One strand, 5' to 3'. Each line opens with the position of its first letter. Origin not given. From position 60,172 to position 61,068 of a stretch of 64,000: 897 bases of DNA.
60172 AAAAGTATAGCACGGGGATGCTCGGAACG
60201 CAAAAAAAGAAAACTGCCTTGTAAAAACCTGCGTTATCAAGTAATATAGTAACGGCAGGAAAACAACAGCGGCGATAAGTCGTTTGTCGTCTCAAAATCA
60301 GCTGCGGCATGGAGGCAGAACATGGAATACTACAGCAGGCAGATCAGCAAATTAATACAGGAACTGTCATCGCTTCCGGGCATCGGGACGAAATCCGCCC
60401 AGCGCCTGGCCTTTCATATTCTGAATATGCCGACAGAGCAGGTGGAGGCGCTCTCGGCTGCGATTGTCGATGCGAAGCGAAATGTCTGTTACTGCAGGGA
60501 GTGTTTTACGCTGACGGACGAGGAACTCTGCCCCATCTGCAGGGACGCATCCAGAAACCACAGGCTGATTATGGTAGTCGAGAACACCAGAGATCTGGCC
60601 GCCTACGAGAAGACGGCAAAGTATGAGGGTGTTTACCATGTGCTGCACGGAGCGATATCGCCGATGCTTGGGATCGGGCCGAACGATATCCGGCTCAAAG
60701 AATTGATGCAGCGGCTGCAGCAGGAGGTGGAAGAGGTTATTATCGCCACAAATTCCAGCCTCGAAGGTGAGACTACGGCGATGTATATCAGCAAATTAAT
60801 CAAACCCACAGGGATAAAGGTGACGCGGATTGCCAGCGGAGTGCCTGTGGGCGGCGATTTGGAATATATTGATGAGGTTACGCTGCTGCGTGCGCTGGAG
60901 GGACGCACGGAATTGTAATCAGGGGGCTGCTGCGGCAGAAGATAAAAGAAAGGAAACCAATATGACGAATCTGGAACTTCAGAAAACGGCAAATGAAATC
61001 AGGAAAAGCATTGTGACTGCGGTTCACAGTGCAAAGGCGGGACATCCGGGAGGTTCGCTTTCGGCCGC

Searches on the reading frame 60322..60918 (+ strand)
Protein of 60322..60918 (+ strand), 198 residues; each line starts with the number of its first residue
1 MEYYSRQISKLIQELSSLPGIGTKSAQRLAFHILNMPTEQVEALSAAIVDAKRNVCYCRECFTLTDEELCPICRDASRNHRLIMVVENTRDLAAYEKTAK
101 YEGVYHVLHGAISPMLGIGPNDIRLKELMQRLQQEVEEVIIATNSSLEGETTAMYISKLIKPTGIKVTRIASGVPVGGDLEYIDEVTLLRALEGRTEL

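Call 23: search_protein_families(library=pfam, proteins=[window:60322-60918:+], max_evalue=0.001)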
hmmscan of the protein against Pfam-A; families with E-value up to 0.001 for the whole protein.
window:60322-60918:+ (198 aa): 5 families
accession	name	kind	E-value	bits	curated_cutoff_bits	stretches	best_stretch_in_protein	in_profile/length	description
PF13662.12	Toprim_4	-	2.3e-24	85.9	25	1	82-171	2-85/85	Toprim domain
PF21176.3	RecR_HhH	-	3.7e-18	65.5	27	1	8-51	1-44/45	RecR, helix-hairpin-helix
PF21175.2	RecR_C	-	3.8e-13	49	22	1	173-196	1-24/24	RecR, C-terminal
PF01751.28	Toprim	-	5.9e-10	39.6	23.1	1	83-167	2-93/96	Toprim domain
PF02132.21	RecR_ZnF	-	3e-08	33.7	22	1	55-75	1-21/21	RecR, Cys4-zinc finger domain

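Call 64: search_protein_families(library=pfam, proteins=[L096:14473-14826:+, L096:12161-13159:+, L096:10541-11713:+, L099:10541-11794:+, L102:1763-3037:+], max_evalue=1)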
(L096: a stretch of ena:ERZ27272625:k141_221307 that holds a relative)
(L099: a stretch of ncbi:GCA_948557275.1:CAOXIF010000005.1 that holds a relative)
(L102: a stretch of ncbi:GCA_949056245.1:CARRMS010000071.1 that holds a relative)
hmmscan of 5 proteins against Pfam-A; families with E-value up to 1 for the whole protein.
L096:14473-14826:+ (117 aa): 1 family
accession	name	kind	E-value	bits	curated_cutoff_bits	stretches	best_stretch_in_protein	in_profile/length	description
PF20721.2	C19orf12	-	1.7e-05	25.2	30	1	55-113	45-103/163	C19orf12-like protein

L096:12161-13159:+ (332 aa): 4 families
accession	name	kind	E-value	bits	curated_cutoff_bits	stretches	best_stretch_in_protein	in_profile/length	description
PF00589.27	Phage_integrase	-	1.5e-37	129.4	27.1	1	166-316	7-166/172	Phage integrase family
PF13495.12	Phage_int_SAM_4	-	6.5e-07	30.1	27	1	58-136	2-79/85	Phage integrase, N-terminal SAM-like domain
PF02899.23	Phage_int_SAM_1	-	1.3e-05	25.8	22.3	1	68-139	12-83/83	Phage integrase, N-terminal SAM-like domain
PF11917.13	DUF3435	-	0.013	14.9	25.8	1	255-322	172-241/418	Protein of unknown function (DUF3435)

L096:10541-11713:+ (390 aa): 1 family
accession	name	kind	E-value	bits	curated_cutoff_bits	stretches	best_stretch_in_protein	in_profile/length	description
PF09460.16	Saf-Nte_pilin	-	0.018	15.5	25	1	188-262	18-91/144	Saf-pilin pilus formation protein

L099:10541-11794:+ (417 aa): 2 families
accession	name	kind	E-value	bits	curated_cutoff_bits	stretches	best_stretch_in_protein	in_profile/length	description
PF09460.16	Saf-Nte_pilin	-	0.024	15.1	25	1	188-264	18-93/144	Saf-pilin pilus formation protein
PF24801.1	FNIII-A_GpJ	-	0.24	12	27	1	217-258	40-79/126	Tip attachment protein J,FNIII-A domain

L102:1763-3037:+ (424 aa): 2 families
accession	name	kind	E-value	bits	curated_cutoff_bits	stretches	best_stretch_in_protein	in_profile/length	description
PF09460.16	Saf-Nte_pilin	-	0.023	15.2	25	1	188-262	18-91/144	Saf-pilin pilus formation protein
PF00229.24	TNF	-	0.18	12.2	23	1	313-404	8-109/127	TNF(Tumour Necrosis Factor) family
